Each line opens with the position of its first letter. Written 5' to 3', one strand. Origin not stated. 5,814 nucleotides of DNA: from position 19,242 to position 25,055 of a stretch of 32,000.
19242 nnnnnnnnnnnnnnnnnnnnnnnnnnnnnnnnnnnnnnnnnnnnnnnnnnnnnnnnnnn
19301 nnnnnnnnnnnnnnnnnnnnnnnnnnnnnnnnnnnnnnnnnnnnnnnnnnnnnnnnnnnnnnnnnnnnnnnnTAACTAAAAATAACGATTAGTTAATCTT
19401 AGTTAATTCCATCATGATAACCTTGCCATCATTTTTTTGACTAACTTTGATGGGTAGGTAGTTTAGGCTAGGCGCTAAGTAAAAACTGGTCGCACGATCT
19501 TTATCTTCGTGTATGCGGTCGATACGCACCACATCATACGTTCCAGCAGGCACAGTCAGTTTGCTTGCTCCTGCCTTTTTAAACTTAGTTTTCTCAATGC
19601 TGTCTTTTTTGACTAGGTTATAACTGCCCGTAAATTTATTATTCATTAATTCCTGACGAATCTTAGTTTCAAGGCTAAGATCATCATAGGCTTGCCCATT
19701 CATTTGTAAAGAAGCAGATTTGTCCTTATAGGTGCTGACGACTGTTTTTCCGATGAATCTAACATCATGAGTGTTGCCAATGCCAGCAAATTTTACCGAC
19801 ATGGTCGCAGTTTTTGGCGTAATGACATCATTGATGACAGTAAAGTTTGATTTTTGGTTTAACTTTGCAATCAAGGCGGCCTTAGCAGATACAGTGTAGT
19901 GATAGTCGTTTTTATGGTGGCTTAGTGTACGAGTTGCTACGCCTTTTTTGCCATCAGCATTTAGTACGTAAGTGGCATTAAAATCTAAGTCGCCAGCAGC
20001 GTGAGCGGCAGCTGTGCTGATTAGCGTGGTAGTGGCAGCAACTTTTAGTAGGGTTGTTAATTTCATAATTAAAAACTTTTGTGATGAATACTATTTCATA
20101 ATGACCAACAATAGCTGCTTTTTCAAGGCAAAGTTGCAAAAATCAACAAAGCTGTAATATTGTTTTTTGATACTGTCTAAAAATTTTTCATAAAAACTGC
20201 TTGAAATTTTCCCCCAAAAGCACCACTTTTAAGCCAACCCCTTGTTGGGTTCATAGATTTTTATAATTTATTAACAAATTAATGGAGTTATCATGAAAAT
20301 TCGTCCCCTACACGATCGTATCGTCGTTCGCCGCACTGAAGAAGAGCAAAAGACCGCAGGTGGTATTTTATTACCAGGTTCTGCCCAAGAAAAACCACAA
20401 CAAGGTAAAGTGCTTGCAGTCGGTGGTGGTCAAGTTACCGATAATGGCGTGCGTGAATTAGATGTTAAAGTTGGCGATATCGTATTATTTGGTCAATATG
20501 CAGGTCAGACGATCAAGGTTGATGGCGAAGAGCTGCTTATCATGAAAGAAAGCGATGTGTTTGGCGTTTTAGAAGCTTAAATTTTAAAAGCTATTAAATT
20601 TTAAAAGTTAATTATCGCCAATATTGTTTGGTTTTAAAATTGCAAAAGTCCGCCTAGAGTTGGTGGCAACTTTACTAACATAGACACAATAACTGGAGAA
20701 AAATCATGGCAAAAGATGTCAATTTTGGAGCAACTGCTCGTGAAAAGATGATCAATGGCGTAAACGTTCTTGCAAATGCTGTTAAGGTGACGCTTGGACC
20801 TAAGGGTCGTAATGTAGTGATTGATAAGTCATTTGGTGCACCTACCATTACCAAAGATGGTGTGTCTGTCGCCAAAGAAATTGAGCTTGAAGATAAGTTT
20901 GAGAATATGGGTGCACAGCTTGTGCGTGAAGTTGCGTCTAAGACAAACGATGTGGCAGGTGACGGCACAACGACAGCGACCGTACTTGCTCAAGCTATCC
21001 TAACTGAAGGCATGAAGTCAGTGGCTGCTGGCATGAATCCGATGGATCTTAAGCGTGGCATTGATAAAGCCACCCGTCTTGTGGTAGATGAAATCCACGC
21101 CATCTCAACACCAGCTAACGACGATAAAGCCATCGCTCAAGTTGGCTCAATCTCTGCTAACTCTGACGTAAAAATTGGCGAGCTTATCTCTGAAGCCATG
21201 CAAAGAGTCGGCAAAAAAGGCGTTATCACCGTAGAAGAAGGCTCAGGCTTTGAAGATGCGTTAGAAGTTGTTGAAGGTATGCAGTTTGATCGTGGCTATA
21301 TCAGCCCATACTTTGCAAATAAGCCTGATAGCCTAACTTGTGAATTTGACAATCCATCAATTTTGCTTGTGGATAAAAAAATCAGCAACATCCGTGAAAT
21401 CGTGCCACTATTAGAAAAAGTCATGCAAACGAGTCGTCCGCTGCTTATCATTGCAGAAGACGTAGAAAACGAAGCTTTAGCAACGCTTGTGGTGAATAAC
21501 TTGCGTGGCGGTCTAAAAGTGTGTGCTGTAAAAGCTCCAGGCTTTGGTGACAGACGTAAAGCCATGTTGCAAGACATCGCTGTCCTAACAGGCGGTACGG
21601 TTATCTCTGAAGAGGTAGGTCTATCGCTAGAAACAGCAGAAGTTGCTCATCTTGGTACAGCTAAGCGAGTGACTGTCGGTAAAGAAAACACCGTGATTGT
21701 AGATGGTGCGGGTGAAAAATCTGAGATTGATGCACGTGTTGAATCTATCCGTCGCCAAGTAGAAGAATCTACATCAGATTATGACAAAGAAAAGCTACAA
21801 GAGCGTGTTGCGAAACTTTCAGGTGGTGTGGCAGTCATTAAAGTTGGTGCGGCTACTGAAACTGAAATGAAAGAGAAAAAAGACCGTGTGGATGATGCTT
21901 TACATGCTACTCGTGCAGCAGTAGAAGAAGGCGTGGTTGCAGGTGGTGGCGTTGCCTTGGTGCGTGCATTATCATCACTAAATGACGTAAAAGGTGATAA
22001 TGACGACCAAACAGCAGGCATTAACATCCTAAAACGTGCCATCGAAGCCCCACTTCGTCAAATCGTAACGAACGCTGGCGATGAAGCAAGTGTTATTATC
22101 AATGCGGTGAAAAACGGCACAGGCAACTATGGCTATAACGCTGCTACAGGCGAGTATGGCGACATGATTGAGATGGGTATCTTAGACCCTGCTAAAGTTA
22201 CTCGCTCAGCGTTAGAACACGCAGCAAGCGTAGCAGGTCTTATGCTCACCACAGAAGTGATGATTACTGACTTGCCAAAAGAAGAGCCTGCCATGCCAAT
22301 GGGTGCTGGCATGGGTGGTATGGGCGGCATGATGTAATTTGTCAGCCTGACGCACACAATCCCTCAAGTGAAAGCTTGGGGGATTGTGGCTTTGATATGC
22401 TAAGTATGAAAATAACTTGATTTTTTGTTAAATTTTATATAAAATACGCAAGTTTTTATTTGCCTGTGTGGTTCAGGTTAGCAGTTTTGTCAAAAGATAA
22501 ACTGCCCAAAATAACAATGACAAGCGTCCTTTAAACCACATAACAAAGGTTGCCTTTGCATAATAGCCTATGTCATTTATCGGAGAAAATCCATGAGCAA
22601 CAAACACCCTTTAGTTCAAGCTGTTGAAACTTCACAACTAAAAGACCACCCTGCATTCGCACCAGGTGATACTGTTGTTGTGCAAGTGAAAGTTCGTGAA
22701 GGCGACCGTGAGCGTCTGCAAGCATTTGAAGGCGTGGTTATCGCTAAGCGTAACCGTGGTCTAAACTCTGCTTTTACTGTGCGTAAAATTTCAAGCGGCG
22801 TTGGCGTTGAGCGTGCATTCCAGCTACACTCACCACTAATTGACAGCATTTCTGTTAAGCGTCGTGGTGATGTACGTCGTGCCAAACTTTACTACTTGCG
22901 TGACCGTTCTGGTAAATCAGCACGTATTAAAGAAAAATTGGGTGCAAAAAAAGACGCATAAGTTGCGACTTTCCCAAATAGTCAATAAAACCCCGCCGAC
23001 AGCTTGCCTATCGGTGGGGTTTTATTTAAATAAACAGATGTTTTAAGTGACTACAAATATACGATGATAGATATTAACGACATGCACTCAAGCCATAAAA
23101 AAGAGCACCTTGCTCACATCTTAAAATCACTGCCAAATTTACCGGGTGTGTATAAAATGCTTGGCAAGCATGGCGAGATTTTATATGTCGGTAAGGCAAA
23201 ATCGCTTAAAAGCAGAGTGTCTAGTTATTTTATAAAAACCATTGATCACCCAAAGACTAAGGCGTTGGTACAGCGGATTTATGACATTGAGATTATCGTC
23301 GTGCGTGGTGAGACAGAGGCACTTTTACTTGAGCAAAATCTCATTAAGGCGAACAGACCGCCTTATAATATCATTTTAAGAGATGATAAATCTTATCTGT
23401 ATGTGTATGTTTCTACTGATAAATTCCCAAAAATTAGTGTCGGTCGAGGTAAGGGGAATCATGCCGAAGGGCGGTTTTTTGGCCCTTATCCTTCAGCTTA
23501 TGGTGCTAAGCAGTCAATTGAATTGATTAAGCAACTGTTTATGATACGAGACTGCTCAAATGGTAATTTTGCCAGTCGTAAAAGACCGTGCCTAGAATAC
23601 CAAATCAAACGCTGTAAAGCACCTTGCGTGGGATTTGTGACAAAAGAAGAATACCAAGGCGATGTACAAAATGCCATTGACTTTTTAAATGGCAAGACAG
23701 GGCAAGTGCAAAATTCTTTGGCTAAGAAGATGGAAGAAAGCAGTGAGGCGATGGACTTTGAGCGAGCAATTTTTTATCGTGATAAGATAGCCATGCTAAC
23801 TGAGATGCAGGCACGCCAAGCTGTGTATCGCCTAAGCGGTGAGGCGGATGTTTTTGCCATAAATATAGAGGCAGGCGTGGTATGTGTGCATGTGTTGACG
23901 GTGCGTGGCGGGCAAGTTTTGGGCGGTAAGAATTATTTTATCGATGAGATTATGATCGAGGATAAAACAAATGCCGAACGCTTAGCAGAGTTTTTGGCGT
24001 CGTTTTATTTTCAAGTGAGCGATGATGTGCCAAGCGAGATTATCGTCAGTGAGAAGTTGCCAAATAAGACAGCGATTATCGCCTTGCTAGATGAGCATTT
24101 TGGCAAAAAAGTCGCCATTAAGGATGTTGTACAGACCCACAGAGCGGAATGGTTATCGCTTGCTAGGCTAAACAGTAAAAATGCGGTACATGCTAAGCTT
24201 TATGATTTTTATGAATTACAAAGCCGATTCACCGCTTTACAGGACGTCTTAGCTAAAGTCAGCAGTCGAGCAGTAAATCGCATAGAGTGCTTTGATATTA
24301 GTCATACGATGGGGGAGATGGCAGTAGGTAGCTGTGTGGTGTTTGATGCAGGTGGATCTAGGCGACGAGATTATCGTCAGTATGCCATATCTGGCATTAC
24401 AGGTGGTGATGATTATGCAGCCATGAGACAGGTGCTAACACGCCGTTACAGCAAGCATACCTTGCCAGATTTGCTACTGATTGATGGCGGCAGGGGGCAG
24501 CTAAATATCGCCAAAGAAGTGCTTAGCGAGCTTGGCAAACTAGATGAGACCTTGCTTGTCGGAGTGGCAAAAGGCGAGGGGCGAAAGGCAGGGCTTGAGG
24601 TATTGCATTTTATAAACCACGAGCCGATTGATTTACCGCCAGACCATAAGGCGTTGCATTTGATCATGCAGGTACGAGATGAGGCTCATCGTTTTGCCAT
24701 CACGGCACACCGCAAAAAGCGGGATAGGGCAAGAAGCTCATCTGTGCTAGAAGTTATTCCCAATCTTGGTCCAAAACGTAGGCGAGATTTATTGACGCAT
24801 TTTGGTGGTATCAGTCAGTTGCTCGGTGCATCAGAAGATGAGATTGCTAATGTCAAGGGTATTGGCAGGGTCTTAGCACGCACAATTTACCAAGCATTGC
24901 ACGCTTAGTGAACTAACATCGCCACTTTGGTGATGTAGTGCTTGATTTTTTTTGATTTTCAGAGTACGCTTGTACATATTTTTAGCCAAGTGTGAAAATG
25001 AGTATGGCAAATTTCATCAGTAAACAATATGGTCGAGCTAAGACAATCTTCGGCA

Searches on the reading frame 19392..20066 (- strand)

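Call 81: search_protein_families(library=pfam, proteins=[window:19392-20066:-], max_evalue=0.00001)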
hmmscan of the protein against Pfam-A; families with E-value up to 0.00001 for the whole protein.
window:19392-20066:- (225 aa): 1 family
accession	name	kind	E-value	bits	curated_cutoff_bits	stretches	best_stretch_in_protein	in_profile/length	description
PF11306.15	DUF3108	-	1.9e-08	34.8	26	1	40-221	10-208/209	Protein of unknown function (DUF3108)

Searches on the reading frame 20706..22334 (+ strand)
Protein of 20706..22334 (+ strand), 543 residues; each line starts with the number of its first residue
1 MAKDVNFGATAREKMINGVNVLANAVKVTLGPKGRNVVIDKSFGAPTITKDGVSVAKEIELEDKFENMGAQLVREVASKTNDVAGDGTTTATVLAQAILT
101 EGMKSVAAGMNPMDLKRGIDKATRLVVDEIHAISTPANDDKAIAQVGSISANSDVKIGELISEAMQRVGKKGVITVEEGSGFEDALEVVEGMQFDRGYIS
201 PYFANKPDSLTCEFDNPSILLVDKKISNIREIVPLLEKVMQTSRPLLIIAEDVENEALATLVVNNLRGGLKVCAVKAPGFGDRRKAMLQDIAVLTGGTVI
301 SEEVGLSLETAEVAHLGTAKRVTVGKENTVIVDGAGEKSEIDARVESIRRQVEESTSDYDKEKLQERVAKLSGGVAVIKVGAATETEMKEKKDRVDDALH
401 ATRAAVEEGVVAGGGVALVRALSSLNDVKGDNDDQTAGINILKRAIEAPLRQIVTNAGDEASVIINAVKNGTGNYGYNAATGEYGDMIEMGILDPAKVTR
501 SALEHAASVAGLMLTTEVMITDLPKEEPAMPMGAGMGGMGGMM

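Call 50: search_protein_families(library=ncbifam, proteins=[window:20706-22334:+], max_evalue=0.00001)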
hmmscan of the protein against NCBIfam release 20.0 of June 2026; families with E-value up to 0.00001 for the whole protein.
window:20706-22334:+ (543 aa): 19 families
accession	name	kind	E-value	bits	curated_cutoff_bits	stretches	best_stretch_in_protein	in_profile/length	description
NF000592.1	PRK00013.1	subfamily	9.2e-264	875.7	397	1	2-524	1-524/524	chaperonin GroEL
NF009488.0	PRK12850.1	subfamily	1.1e-263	875.7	475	1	1-537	2-538/544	chaperonin GroEL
NF009489.0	PRK12851.1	subfamily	6.2e-258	856.6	464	1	1-536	2-537/541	chaperonin GroEL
TIGR02348.1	GroEL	equivalog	5.5e-255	846.8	582.1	1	2-526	1-526/526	chaperonin GroEL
NF009487.0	PRK12849.1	subfamily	2.9e-253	841.1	352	1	1-540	1-541/543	chaperonin GroEL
NF010704.0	PRK14104.1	subfamily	4.8e-239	794.2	1041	1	2-542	3-544/546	chaperonin GroEL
NF038369.1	GroEL3_Chlamy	exception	2.1e-81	274.1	600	1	9-520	10-506/506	variant chaperonin GroEL3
NF038370.1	GroEL2_Chlamy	exception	5e-66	223.4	600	1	17-521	17-520/533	variant chaperonin GroEL2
TIGR02339.1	thermosome_arch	subfamily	3.3e-26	92.1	671.1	2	8-156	14-160/521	thermosome subunit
NF041082.2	thermosome_alpha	equivalog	7.3e-25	87.8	450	2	8-176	15-179/519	thermosome subunit alpha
NF041083.2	thermosome_beta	equivalog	3.3e-24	85.8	400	2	7-178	14-181/520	thermosome subunit beta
TIGR02345.1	chap_CCT_eta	equivalog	9.9e-21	73.6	669.2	2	16-140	24-143/523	T-complex protein 1 subunit eta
TIGR02347.1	chap_CCT_zeta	equivalog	2.5e-19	69.2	587.15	2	14-150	20-155/531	T-complex protein 1 subunit zeta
TIGR02342.1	chap_CCT_delta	equivalog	3.7e-17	62.1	695.35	1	11-178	10-173/517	T-complex protein 1 subunit delta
TIGR02343.1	chap_CCT_epsi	equivalog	1.5e-14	53.6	710.5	1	8-143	25-156/532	T-complex protein 1 subunit epsilon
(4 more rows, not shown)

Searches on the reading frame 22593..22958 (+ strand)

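Call 50: search_protein_families(library=ncbifam, proteins=[window:22593-22958:+], max_evalue=0.00001)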
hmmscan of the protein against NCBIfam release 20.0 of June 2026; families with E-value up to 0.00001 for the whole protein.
window:22593-22958:+ (122 aa): 1 family
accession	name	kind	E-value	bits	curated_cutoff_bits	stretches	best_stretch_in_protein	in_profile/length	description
TIGR01024.1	rplS_bact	equivalog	4.1e-48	162.2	90.7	1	7-115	3-113/114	50S ribosomal protein L19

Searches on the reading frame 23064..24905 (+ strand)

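Call 50: search_protein_families(library=ncbifam, proteins=[window:23064-24905:+], max_evalue=0.00001)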
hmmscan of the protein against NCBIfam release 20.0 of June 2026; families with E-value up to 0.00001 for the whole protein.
window:23064-24905:+ (614 aa): 15 families
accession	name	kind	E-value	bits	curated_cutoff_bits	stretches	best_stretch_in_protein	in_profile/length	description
TIGR00194.1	uvrC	equivalog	5.1e-171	570.2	285.45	1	18-593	3-574/574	excinuclease ABC subunit UvrC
NF001824.0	PRK00558.1-5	equivalog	2.8e-136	455.5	451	2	22-465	13-479/652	excinuclease ABC subunit UvrC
NF011263.0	PRK14669.1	equivalog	4.2e-126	422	1108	1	18-608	5-598/624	excinuclease ABC subunit C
NF011262.0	PRK14668.1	equivalog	2.4e-107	359.7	544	1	19-611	9-576/577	excinuclease ABC subunit C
NF011260.0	PRK14666.1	equivalog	1.9e-105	354.1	649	2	21-330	7-315/698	excinuclease ABC subunit C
NF011261.0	PRK14667.1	equivalog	1.7e-103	347.1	818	1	15-612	5-565/567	excinuclease ABC subunit C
NF011264.0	PRK14670.1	equivalog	2e-85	287.2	1021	1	15-608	7-585/602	excinuclease ABC subunit C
NF011266.0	PRK14672.1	equivalog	7.1e-83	279.1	1504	2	21-317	16-305/691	excinuclease ABC subunit C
NF005906.0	PRK07883.1-4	equivalog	1.4e-54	185.4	495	1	12-296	197-486/563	DEDD exonuclease domain-containing protein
NF005907.0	PRK07883.1-5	equivalog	3.2e-44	151.3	454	1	10-265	217-472/584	DEDD exonuclease domain-containing protein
NF005905.0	PRK07883.1-3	equivalog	4.5e-36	124.6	508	1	15-256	215-454/581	DEDD exonuclease domain-containing protein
NF005904.0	PRK07883.1-2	equivalog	1.4e-25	89.6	969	1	17-285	223-492/584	DEDD exonuclease domain-containing protein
NF005903.0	PRK07883.1-1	equivalog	6e-25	87.7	1038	1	18-284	240-503/642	DEDD exonuclease domain-containing protein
NF007833.0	PRK10545.1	equivalog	3.8e-22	78.8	367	1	13-222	21-227/289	excinuclease Cho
NF010337.0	PRK13766.1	equivalog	2.1e-09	36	610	1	538-611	698-774/781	Hef nuclease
